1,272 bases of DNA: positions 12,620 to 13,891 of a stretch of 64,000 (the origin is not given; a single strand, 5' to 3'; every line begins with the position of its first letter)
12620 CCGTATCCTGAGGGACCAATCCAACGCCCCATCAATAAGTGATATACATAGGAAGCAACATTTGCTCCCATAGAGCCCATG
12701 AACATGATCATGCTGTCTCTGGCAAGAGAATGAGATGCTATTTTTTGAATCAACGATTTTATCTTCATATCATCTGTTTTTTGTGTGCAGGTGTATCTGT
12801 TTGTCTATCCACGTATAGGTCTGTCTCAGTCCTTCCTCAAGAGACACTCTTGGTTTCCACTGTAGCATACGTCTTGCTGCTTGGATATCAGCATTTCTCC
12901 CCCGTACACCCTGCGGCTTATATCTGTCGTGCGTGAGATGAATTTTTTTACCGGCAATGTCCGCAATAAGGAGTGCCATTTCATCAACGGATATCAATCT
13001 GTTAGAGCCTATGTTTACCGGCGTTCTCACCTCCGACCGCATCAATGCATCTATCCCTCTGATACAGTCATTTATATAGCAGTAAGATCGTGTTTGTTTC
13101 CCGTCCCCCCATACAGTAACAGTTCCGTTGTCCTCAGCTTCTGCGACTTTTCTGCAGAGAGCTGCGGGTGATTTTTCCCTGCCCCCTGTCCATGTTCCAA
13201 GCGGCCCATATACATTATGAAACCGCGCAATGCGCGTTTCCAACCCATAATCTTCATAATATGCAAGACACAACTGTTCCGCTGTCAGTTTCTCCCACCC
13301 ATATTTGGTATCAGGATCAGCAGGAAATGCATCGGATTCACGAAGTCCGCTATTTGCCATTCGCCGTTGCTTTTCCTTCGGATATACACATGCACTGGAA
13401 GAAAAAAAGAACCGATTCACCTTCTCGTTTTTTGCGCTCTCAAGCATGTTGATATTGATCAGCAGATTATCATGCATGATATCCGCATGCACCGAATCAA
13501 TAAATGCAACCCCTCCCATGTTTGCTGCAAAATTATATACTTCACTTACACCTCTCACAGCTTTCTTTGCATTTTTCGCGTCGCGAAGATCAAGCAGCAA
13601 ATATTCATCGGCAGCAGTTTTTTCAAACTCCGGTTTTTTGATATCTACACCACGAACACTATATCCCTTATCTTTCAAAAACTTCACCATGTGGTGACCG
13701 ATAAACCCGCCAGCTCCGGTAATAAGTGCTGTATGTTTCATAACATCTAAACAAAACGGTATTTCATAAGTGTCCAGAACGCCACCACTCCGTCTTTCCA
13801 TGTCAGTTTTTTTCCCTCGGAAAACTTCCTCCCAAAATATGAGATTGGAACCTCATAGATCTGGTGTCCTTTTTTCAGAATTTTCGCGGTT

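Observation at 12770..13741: GDP-mannose 3,5-epimerase (GME)-like enzyme in a bacterial surface-glycan cluster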

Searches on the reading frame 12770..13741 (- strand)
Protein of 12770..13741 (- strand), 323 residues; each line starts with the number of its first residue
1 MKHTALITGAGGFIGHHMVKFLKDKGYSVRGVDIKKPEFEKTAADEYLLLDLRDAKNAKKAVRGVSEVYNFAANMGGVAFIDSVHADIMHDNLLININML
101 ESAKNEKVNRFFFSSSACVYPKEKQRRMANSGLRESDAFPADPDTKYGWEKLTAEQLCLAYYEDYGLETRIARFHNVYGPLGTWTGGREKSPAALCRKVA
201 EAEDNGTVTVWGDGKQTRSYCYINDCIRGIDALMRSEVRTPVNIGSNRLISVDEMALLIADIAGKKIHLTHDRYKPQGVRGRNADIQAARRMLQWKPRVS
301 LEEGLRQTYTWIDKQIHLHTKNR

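Call 3: search_protein_families(library=pfam, proteins=[window:12770-13741:-])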
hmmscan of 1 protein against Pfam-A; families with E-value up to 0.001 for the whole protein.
window:12770-13741:- (323 aa): 9 families
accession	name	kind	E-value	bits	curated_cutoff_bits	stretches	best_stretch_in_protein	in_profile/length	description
PF01370.27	Epimerase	-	6.7e-48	163.6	20.9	1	5-245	1-240/240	NAD dependent epimerase/dehydratase family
PF16363.11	GDP_Man_Dehyd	-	2.1e-35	123.2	27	1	6-308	1-332/332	GDP-mannose 4,6 dehydratase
PF01073.25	3Beta_HSD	-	7.8e-12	45.2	22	1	6-180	1-184/280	3-beta hydroxysteroid dehydrogenase/isomerase family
PF13460.12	NAD_binding_10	-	1.1e-08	35.6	27.2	1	9-124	1-106/184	NAD(P)H-binding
PF07993.18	NAD_binding_4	-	8.3e-08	32.1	20.1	1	57-182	81-210/258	Male sterility protein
PF05368.20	NmrA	-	2.3e-06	27.9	27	1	1-116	1-107/298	NmrA-like family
PF02719.21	Polysacc_synt_2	-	3.4e-05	23.6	20.2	0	6-115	2-127/293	Polysaccharide biosynthesis protein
PF04321.23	RmlD_sub_bind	-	9.3e-05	22.1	27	1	5-181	3-155/287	RmlD substrate binding domain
PF09584.15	Phageshock_PspD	-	0.00066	20.1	25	0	262-309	8-54/61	Phage shock protein PspD (Phageshock_PspD)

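Call 4: search_protein_families(library=ncbifam, proteins=[window:12770-13741:-], max_evalue=0.00001)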
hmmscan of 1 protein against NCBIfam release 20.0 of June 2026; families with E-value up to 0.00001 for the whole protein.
window:12770-13741:- (323 aa): 22 families
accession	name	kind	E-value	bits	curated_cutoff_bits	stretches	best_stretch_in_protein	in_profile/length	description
NF047922.1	GDPFucSynFcl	equivalog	6.9e-42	144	500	1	50-312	37-301/308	GDP-L-fucose synthase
TIGR04180.1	EDH_00030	hypoth_equivalog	1.8e-28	99.4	475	1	6-299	2-296/297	NAD-dependent 4,6-dehydratase LegB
TIGR01181.1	dTDP_gluc_dehyt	equivalog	1.9e-25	89.7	365.1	1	5-314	2-313/321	dTDP-glucose 4,6-dehydratase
TIGR01179.1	galE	equivalog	1.8e-23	82.9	262.3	1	6-315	3-328/332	UDP-glucose 4-epimerase GalE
TIGR02197.1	heptose_epim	equivalog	4.8e-19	68.7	274.6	1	6-313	2-314/316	ADP-glyceromanno-heptose 6-epimerase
TIGR03466.1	HpnA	hypoth_equivalog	2.3e-16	59.6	367.65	1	4-163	2-157/327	hopanoid-associated sugar epimerase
NF042422.1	oxyalk_red_OleD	equivalog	1.9e-15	57.1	580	1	6-228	4-209/329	2-alkyl-3-oxoalkanoate reductase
NF042423.1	oxyalk_red_Shew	equivalog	6.2e-12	45.2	580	1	4-181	10-178/331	2-alkyl-3-oxoalkanoate reductase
TIGR01777.1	yfcH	hypoth_equivalog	4.7e-11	42.8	207.35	1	6-268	2-246/292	TIGR01777 family oxidoreductase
NF041293.1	G6PDh_Azf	equivalog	8.4e-11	41.8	400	1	1-176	1-181/252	NAD-dependent glucose-6-phosphate dehydrogenase Azf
NF011728.1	PRK15181.1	equivalog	1.7e-10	40.5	760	1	48-318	74-344/348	Vi polysaccharide biosynthesis UDP-N-acetylglucosaminuronic acid C-4 epimerase TviC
NF007490.0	PRK10084.1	subfamily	1.3e-09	37.5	649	1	116-312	133-334/361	dTDP-glucose 4,6-dehydratase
NF008872.0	PRK11908.1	equivalog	1.9e-09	37.1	294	1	5-315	4-338/349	bifunctional UDP-4-keto-pentose/UDP-xylose synthase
NF005998.1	PRK08125.1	equivalog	2.7e-09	36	777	0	4-45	317-359/649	bifunctional UDP-4-amino-4-deoxy-L-arabinose formyltransferase/UDP-glucuronic acid oxidase ArnA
TIGR01472.1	gmd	equivalog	5.4e-09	35.7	415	0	4-280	2-306/342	GDP-mannose 4,6-dehydratase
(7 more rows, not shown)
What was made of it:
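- On GDP-L-fucose synthase (GMER/Fcl): NF047922 scores 144 bits against a 500-bit cut-off (call 4).
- On UDP-glucose 4-epimerase (GalE) / ADP-heptose 6-epimerase (HldD): 82.9 bits against 262.3 and 68.7 against 274.6 (call 4).
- The best NCBIfam model is GDP-L-fucose synthase (call 4).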

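Call 5: search_solved_structures(query=window:12770-13741:-, show_alignments=2)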
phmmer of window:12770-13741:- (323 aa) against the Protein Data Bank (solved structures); distinct sequences matched with E-value up to 0.001: 133 (the best 60 are shown).
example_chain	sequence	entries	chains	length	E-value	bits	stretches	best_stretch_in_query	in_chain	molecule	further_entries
2c59_A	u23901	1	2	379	3.2e-97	329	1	7-317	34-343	GDP-MANNOSE-3', 5'-EPIMERASE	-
2c54_A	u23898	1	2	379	8.5e-97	327.6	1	7-317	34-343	GDP-MANNOSE-3', 5'-EPIMERASE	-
2c5a_A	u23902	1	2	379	1.2e-96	327.2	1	7-317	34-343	GDP-MANNOSE-3', 5'-EPIMERASE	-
2c5e_A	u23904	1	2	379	2.2e-96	326.3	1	7-317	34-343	GDP-MANNOSE-3', 5'-EPIMERASE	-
8sg0_A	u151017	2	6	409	5.6e-94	318.4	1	6-317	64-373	GDP-mannose 3,5-epimerase | GDP-mannose 3,5 epimerase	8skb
6zl6_A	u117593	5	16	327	6.5e-31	111.2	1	5-315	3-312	Epimerase domain-containing protein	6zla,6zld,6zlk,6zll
1bsv_A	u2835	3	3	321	1.9e-30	109.7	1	42-312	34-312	PROTEIN (GDP-FUCOSE SYNTHETASE) | GDP-FUCOSE SYNTHETASE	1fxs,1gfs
6zlj_A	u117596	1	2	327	2.3e-30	109.3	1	5-315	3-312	Epimerase domain-containing protein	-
1e6u_A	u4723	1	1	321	3.9e-30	108.6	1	42-312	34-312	GDP-FUCOSE SYNTHETASE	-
1bws_A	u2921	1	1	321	4.9e-30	108.3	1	42-312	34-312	PROTEIN (GDP-4-KETO-6-DEOXY-D-MANNOSE EPIMERASE/REDUCTASE)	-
4lk3_A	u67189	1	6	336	6.7e-30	107.9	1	5-322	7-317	UDP-glucuronic acid decarboxylase 1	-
1e7s_A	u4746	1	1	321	7.2e-30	107.7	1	42-312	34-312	GDP-FUCOSE SYNTHETASE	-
1e7q_A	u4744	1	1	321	7.2e-30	107.7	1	42-312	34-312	GDP-FUCOSE SYNTHETASE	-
4gll_A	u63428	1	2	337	9.2e-30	107.4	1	5-322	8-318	UDP-glucuronic acid decarboxylase 1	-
2b69_A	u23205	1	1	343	9.8e-30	107.3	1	5-322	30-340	UDP-glucuronate decarboxylase 1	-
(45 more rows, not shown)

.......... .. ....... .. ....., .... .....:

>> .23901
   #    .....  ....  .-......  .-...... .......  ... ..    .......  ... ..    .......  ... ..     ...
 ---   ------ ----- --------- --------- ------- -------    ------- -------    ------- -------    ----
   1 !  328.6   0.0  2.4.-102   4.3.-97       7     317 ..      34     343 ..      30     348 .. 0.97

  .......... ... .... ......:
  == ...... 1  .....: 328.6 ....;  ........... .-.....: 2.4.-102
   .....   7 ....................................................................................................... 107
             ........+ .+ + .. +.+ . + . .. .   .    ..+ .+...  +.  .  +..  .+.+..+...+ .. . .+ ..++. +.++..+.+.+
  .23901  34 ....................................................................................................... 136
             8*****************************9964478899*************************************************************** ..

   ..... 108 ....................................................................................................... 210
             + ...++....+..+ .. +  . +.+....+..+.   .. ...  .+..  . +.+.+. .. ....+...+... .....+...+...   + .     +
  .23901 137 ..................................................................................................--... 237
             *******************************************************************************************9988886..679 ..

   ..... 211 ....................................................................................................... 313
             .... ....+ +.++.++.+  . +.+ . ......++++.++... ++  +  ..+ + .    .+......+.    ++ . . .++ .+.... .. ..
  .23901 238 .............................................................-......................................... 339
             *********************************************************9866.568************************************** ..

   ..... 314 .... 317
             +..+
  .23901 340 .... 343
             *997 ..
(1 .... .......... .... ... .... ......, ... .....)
